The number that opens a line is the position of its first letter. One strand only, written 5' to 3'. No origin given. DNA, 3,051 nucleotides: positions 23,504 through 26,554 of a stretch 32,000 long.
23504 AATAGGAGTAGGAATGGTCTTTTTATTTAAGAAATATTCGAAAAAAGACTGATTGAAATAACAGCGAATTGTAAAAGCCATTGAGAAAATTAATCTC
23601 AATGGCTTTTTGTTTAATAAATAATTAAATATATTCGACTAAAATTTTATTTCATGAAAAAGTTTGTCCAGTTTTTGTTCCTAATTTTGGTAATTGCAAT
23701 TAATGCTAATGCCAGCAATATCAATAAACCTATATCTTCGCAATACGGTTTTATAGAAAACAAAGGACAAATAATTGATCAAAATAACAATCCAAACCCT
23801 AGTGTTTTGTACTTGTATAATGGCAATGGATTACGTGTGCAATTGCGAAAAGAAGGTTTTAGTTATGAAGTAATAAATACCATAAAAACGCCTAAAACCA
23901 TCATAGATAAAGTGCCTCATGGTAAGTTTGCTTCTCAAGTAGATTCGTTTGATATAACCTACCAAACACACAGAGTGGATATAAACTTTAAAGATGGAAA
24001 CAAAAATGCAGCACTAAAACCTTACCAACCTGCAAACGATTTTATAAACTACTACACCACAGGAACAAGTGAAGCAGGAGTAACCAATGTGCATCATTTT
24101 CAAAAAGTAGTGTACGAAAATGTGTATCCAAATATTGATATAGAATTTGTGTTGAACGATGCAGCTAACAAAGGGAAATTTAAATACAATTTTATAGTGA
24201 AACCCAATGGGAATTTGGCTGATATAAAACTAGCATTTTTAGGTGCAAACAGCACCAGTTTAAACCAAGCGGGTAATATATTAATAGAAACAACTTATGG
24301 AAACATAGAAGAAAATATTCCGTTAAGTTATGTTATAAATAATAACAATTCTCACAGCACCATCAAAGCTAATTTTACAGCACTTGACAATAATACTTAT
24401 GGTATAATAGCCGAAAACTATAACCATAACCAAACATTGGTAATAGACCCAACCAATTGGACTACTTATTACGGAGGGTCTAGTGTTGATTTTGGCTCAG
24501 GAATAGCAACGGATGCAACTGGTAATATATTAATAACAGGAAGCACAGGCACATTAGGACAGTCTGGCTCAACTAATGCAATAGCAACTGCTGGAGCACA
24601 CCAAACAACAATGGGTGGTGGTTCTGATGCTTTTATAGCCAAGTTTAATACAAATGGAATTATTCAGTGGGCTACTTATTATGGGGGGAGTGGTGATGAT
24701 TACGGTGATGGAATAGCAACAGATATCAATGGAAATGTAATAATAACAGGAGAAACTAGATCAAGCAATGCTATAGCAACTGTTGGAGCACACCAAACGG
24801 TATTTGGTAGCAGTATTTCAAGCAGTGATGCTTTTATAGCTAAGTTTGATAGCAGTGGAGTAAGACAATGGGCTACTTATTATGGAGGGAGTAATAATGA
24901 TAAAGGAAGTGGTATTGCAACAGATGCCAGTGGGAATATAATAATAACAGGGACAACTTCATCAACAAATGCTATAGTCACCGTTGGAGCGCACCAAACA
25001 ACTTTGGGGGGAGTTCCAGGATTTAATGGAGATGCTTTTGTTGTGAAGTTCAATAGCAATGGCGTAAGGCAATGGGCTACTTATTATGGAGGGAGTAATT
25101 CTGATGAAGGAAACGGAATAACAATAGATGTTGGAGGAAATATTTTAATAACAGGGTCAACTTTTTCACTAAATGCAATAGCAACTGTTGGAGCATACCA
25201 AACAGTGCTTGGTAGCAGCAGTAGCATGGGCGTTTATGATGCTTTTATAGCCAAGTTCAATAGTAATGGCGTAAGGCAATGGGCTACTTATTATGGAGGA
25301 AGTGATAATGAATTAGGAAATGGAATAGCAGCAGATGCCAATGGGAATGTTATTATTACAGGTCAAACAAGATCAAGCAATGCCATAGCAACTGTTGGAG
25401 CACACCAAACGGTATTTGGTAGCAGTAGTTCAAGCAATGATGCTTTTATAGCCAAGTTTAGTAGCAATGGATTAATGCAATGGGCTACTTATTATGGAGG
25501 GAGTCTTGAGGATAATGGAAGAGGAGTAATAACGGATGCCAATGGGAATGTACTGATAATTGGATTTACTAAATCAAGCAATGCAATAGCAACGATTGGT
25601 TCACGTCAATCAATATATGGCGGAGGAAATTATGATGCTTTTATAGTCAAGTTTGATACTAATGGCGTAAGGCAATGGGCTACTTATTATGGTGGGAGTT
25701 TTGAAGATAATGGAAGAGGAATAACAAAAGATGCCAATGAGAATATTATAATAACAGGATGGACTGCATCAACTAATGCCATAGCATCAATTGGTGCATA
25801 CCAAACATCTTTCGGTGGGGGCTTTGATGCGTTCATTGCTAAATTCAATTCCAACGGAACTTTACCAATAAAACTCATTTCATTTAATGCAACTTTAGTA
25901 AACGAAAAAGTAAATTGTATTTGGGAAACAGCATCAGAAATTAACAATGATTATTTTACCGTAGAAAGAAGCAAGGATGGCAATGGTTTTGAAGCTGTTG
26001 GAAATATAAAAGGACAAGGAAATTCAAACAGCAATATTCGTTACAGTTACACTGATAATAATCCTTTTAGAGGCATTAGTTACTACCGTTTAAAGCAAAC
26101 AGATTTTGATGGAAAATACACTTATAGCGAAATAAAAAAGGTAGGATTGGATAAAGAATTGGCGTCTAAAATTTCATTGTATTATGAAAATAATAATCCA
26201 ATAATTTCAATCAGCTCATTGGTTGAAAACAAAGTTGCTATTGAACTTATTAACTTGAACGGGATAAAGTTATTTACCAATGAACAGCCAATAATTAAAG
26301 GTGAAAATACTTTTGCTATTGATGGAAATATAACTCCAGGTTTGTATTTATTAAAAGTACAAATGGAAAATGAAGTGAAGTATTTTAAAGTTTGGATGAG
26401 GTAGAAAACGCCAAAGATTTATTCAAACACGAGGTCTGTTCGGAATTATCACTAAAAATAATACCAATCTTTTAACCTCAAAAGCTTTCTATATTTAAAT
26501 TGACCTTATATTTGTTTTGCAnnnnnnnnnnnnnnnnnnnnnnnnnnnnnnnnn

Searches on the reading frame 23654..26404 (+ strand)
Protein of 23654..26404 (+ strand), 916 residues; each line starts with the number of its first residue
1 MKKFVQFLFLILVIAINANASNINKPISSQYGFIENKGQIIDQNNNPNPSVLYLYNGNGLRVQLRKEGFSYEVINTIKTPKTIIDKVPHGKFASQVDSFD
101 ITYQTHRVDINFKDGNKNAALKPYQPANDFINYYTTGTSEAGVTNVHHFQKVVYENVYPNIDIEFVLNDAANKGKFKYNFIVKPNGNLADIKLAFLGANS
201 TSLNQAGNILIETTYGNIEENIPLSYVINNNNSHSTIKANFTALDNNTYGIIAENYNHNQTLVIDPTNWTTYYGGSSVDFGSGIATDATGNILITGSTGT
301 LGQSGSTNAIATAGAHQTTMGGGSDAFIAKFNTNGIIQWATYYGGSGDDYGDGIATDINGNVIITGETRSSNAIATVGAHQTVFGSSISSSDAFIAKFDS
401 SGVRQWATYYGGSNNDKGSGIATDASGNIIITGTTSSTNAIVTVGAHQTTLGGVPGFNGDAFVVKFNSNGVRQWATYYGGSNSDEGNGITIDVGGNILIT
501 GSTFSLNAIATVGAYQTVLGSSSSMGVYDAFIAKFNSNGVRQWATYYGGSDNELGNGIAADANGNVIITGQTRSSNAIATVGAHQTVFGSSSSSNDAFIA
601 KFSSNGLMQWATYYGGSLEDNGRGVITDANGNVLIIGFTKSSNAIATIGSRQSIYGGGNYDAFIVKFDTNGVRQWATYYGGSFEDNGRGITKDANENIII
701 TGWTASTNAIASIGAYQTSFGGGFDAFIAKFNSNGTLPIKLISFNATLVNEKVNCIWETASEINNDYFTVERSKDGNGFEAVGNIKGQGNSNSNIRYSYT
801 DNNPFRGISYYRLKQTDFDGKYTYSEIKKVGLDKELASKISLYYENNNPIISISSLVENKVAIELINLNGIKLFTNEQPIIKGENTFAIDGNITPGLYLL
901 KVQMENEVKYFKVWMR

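Call 16: search_protein_families(library=ncbifam, proteins=[window:23654-26404:+], max_evalue=0.001)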
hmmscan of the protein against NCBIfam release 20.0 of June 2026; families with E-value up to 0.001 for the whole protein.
window:23654-26404:+ (916 aa): 3 families
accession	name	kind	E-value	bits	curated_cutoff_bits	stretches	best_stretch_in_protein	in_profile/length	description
NF047494.1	Lepto_SBBP_lipo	equivalog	2.7e-38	131.8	400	3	385-580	274-454/466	SBBP repeat beta-propeller lipoprotein, LipL53 family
TIGR04183.1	Por_Secre_tail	domain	8.7e-05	22.4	23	1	848-913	8-69/72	T9SS type A sorting domain-containing protein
TIGR02608.1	delta_60_rpt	domain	0.00012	21.9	76.5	0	307-335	11-38/55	delta-60 repeat domain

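Call 46: search_protein_families(library=pfam, proteins=[window:23654-26401:+], max_evalue=0.01)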
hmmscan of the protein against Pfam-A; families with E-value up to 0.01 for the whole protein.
window:23654-26401:+ (916 aa): 3 families
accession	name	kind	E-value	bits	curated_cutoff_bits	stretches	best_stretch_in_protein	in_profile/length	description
PF25778.1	DUF7948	-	4.3e-51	174.4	27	1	33-267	1-214/214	Domain of unknown function (DUF7948)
PF06739.17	SBBP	-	7.4e-35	119.1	20.5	6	269-298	2-32/38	Beta-propeller repeat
PF04447.17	dATP-dGTP_PPHyd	-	0.0011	19.6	23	0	516-548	53-84/97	dATP/dGTP pyrophosphohydrolase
